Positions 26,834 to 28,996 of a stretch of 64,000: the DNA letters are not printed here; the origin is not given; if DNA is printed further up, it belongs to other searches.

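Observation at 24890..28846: V4R-domain hybrid histidine kinase followed by an orphan flavin-dependent halogenase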

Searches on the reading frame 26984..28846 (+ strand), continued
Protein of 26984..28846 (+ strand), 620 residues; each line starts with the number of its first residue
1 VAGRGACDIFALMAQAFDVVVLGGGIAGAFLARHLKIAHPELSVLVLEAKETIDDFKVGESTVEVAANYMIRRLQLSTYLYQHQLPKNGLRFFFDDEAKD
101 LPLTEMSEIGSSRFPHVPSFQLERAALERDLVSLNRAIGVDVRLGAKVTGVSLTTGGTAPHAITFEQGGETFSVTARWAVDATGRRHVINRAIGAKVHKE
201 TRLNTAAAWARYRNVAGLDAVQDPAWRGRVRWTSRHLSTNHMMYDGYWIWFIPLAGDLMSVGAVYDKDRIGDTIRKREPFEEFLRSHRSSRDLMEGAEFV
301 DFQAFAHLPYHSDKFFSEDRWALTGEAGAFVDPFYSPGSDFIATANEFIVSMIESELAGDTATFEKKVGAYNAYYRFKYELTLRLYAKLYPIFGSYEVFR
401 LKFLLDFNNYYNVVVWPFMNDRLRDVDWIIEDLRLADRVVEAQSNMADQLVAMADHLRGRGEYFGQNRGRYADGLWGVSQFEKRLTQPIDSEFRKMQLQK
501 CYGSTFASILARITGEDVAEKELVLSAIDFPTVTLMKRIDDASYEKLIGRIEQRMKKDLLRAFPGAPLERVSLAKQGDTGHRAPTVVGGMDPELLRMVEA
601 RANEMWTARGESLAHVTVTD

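Call 17: find_encoding_contigs(protein=P0005, flank=10000, max_places=2)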
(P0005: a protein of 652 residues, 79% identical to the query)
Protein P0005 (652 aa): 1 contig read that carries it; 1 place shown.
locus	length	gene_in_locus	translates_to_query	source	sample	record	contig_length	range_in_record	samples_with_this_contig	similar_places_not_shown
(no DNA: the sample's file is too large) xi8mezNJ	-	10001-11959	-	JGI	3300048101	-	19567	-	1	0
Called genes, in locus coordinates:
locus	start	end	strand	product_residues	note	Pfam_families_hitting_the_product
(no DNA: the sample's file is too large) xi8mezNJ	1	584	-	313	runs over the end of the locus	PF17827:PrmC_N, PF05175:MTS (faint), PF13847:Methyltransf_31 (weak), PF13649:Methyltransf_25 (faint)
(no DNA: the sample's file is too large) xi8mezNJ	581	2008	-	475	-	PF02878:PGM_PMM_I, PF02879:PGM_PMM_II, PF02880:PGM_PMM_III, PF00408:PGM_PMM_IV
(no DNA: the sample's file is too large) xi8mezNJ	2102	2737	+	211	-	-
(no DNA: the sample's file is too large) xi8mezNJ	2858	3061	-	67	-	-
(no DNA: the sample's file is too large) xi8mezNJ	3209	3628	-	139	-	-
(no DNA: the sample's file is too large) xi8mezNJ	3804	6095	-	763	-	PF00580:UvrD-helicase, PF13245:AAA_19, PF13361:UvrD_C, PF13538:UvrD_C_2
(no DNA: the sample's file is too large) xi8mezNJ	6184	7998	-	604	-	PF02366:PMT (weak), PF13231:PMT_2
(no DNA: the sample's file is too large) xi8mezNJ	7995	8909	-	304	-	-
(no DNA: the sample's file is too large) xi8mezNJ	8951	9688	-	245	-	-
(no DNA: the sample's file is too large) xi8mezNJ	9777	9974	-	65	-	-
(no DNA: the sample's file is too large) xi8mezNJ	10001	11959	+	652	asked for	PF01266:DAO (faint), PF01494:FAD_binding_3, PF04820:Trp_halogenase (faint)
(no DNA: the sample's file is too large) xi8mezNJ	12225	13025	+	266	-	-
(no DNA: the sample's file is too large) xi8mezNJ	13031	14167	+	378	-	-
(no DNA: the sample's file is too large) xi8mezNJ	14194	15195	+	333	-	-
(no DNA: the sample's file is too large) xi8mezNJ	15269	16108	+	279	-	PF00657:Lipase_GDSL (faint), PF04311:DUF459 (faint)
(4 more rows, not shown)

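Call 18: find_encoding_contigs(protein=P0002, flank=10000, max_places=2)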
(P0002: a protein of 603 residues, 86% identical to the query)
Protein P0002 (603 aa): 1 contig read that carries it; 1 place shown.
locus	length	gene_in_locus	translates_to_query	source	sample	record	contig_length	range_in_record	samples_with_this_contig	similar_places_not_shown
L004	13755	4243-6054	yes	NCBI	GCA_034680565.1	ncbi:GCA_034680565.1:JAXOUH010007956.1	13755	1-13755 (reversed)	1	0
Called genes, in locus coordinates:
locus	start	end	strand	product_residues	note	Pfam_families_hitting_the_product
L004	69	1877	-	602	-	PF00884:Sulfatase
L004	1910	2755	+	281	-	PF12773:DZR (weak), PF13453:Zn_ribbon_TFIIB (weak)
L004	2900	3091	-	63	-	-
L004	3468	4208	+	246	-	-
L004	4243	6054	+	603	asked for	PF01266:DAO (faint), PF01494:FAD_binding_3, PF04820:Trp_halogenase (weak), PF05834:Lycopene_cycl (faint), PF04820:Trp_halogenase (weak)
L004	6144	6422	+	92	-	-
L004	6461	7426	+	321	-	-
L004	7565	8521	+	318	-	-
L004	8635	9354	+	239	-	-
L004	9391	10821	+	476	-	PF00512:HisKA, PF02518:HATPase_c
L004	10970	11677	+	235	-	-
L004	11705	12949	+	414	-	PF13442:Cytochrome_CBB3 (faint), PF00034:Cytochrom_C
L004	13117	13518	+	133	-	PF00085:Thioredoxin (faint)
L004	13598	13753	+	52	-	?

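Call 22: find_related_loci(query=A1, collection=genome_contigs, flank=10000)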
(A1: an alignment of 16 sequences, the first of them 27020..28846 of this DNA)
Query A1 (608 aa) in genome_contigs; peptide patterns used: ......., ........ (x = any residue, [..] = any of these).
600 stretches matched a pattern (row limit reached: there are more); 549 encode a relative of the query (tblastn E <= 1e-3); the best 80 are kept; 80 distinct loci.
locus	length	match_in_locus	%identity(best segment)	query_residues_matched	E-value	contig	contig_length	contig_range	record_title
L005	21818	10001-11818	59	3-606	0e+0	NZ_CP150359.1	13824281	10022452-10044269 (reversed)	Sorangium sp. So ce1099 chromosome, complete genome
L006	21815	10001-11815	59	3-606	0e+0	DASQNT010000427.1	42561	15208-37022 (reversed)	MAG TPA_asm: Polyangiaceae bacterium isolate SMAG_U10783 k141_227396, whole genome shotgun sequence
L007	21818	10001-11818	59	3-606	0e+0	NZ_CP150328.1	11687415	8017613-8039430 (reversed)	Sorangium sp. So ce315 chromosome, complete genome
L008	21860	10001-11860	57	3-606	0e+0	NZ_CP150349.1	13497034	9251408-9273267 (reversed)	Sorangium sp. So ce726 chromosome, complete genome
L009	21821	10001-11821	59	3-606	0e+0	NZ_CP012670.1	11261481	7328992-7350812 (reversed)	Sorangium cellulosum strain So ceGT47 chromosome, complete genome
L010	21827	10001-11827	58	1-606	0e+0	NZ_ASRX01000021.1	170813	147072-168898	Chondromyces apiculatus DSM 436 contig21, whole genome shotgun sequence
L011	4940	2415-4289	56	3-606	0e+0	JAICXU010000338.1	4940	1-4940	MAG: Polyangiaceae bacterium isolate LS_FP_2_bin.137 k141_1340735_length_4940_cov_9.0000, whole genome shotgun sequence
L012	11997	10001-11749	58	18-606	0e+0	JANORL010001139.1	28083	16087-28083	MAG: Polyangiaceae bacterium isolate VAR_4_metabat_184 VAR_4_k141_3687388, whole genome shotgun sequence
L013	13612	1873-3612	58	18-606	0e+0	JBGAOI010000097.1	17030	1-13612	MAG: Polyangium sp. isolate MAG_MBR_AS.73 MBRAS-73_NODE_97_length_17030_cov_3.644075, whole genome shotgun sequence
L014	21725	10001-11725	56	5-580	0e+0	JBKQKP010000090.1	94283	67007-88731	MAG: Polyangiaceae bacterium isolate CRr1A1B1C__bin_81 CRr1A1B1C_000000097593, whole genome shotgun sequence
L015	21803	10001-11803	59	3-604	0e+0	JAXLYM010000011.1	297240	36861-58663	MAG: Polyangiaceae bacterium isolate STL-MYX13 C2.77.fa-11, whole genome shotgun sequence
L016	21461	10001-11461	46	6-495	1e-123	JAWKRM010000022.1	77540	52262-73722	MAG: Polyangiales bacterium isolate ABC2.82 ABC2.82.fa-22, whole genome shotgun sequence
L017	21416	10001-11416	42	3-476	7e-119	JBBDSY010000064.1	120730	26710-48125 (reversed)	MAG: Nitrospirales bacterium isolate LejiaC_50_18 Lejia_C_307_length_120730_cov_11, whole genome shotgun sequence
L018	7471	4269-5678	42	5-476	7e-119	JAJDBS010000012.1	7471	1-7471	MAG: Nitrospirales bacterium isolate OFTM76 OFTM76_11, whole genome shotgun sequence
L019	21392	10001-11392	44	5-469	5e-117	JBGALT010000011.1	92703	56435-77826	MAG: Sandaracinaceae bacterium isolate MAG_AAO_H10.10 AAOH10-10_opera_contig_1222, whole genome shotgun sequence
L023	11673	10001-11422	41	5-480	5e-114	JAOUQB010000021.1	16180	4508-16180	MAG: Nitrospirota bacterium isolate 8_1_Oct_SF_Bin74 8_1_Oct_SF_Bin74_scaffold_1969_c1, whole genome shotgun sequence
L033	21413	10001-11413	41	5-477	3e-107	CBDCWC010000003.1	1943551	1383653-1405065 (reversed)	MAG: Nitrospirales bacterium isolate 6f075408-31d1-491d-9b65-5e7b194c0066 genome assembly, contig: contig_3, whole genom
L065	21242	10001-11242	39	3-414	1e-73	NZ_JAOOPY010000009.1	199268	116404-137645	Variovorax sp. N23 scaffold9, whole genome shotgun sequence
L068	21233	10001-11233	37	6-414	2e-73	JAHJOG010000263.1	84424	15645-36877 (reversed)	MAG: Gammaproteobacteria bacterium isolate Old_saline_planktonic.mb.16 Old_saline_plankto.mb.16_k141_806563, whole genom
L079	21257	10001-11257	39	1-414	6e-73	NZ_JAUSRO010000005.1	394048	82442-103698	Variovorax ginsengisoli strain DS1607 Ga0466856_05, whole genome shotgun sequence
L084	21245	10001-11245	38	2-414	3e-72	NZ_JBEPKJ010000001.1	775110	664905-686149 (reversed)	Variovorax paradoxus strain DS3691 Ga0466867_01, whole genome shotgun sequence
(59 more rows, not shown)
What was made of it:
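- The relatives were collected with two exact peptide patterns, under a row limit (call 22).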

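Call 30: predict_structure(alignment_id=A1)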
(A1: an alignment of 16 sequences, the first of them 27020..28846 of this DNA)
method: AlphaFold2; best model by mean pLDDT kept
length: 608 residues; sequences in the alignment: 16
mean_pLDDT: 79.4   pTM: 0.81
mean pLDDT of the five models: 79.4, 78.2, 77.8, 77.1, 73.1
residues with pLDDT >= 90: 183; 70-90: 287; 50-70: 89; < 50: 49
segments of 3 or more residues with pLDDT < 50: 47-50, 70-77, 101-107, 207-211, 213-225, 465-467, 606-608
pLDDT, mean of each block of 10 residues (from residue 1): 88 88 96 92 52 68 70 47 70 69 47 74 95 94 84 96 96 87 85 83 58 40 53 82 72 83 90 86 86 75 92 71 61 92 94 95 84 79 84 71 76 89 81 86 90 82 52 58 77 88 87 84 78 90 94 92 77 91 94 89 57
secondary structure, 60 per line:
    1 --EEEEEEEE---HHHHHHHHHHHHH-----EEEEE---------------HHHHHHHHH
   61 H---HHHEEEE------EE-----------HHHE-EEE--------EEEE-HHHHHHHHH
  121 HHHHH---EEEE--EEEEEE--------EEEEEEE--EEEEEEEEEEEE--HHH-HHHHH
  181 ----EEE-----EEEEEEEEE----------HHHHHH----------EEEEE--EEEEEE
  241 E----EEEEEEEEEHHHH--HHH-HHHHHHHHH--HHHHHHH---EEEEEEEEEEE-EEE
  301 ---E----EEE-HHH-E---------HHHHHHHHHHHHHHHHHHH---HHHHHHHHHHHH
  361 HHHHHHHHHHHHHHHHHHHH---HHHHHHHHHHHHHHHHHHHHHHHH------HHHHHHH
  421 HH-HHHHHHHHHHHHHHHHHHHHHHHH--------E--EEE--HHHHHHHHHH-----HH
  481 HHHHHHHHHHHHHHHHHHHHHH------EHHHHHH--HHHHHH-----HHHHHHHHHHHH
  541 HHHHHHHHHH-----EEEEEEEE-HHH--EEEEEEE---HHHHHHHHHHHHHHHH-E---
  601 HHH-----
elements in order: E3-10 H14-26 E32-36 H52-61 E68-71 E96-98 E107-110 H112-125 E129-132 E135-140 E149-155 E158-169 H176-180 E185-187 E193-201 H212-217 E228-232 E235-241 E246-254 H255-258 H265-273 H276-282 E286-296 E298-300 E309-311 H327-345 H349-380 H384-407 H414-422 H424-447 E459-461 H464-473 H479-502 H510-515 H518-523 H529-550 E556-563 E570-576 H580-595
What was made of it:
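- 28337..28843 (+): Clade-specific C-terminal region (residues 440-608), modelled as a small alpha/beta domain. AlphaFold pLDDT is mostly 77-94 for residues 481-600, lower (52-58) for 461-480 (call 30).
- The region around Lys75 is modelled with low confidence (pLDDT below 50 for residues 70-77; call 30).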

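Call 32: search_protein_families(library=pfam, proteins=[L033:11525-12721:+, L033:12721-13545:+, L033:4436-5785:+, L033:7640-9982:+, L033:6116-7012:+, L033:13970-14689:+, L023:6999-7640:+, L033:14689-15489:+], max_evalue=0.001)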
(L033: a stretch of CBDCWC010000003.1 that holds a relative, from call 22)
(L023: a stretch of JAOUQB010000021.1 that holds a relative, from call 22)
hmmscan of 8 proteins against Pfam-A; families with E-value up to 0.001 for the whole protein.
L033:11525-12721:+ (398 aa): 3 families
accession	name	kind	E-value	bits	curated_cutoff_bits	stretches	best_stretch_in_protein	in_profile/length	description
PF02801.28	Ketoacyl-synt_C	-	1.4e-26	93.3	20.8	1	246-356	2-118/119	Beta-ketoacyl synthase, C-terminal domain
PF00109.32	ketoacyl-synt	-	1.2e-24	87.7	20.8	1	90-238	109-250/252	Beta-ketoacyl synthase, N-terminal domain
PF00108.29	Thiolase_N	-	1.5e-06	28.2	26.4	1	154-198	75-119/260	Thiolase, N-terminal domain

L033:12721-13545:+ (274 aa): 1 family
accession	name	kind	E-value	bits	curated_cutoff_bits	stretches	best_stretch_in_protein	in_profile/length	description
PF13723.12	Ketoacyl-synt_2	-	1.4e-28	100.5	25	1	36-224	12-184/223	Beta-ketoacyl synthase, N-terminal domain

L033:4436-5785:+ (449 aa): 2 families
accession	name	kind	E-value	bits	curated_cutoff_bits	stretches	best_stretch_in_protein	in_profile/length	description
PF00501.34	AMP-binding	-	3e-18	66.2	29.9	1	109-291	151-336/384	AMP-binding enzyme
PF13193.12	AMP-binding_C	-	3.3e-06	28.4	24.5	1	377-427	23-76/76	AMP-binding enzyme C-terminal domain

L033:7640-9982:+ (780 aa): 1 family
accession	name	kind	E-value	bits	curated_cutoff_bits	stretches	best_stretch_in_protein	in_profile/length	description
PF03176.21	MMPL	-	1.8e-12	47.3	20.5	1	214-394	106-299/333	MMPL family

L033:6116-7012:+ (298 aa): 1 family
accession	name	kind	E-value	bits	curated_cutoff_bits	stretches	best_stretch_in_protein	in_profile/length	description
PF03279.18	Lip_A_acyltrans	-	4.3e-13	49.5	22.3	1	98-294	105-293/295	Bacterial lipid A biosynthesis acyltransferase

L033:13970-14689:+ (239 aa): 4 families
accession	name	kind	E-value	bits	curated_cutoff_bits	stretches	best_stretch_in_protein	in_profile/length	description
PF13561.12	adh_short_C2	-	1.1e-49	169.6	27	1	11-236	6-233/236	Enoyl-(Acyl carrier protein) reductase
PF00106.31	adh_short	-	8.2e-47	159.6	26.6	1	2-193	1-192/195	short chain dehydrogenase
PF08659.16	KR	-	4.1e-21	76.1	22.6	1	5-166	4-165/180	KR domain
PF01370.27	Epimerase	-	7e-06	26.1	20.9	1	4-88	1-74/240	NAD dependent epimerase/dehydratase family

L023:6999-7640:+ (213 aa): 2 families
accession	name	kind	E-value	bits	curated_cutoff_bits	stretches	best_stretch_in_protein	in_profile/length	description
PF19574.5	LolA_3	-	6.3e-17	62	23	1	45-203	7-164/192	Outer membrane lipoprotein carrier protein LolA-like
PF03548.22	LolA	-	9.3e-05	22.7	23.6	1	64-211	10-151/165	Outer membrane lipoprotein carrier protein LolA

L033:14689-15489:+ (266 aa): 3 families
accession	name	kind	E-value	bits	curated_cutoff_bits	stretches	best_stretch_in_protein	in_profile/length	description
PF00535.33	Glycos_transf_2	-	8.2e-25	88.1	23.3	1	11-121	2-117/168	Glycosyl transferase family 2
PF13641.12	Glyco_tranf_2_3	-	3e-06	27.9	27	1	8-128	2-131/230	Glycosyltransferase like family 2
PF12804.13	NTP_transf_3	-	5.6e-05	23.8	27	1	19-123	23-127/160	MobA-like NTP transferase domain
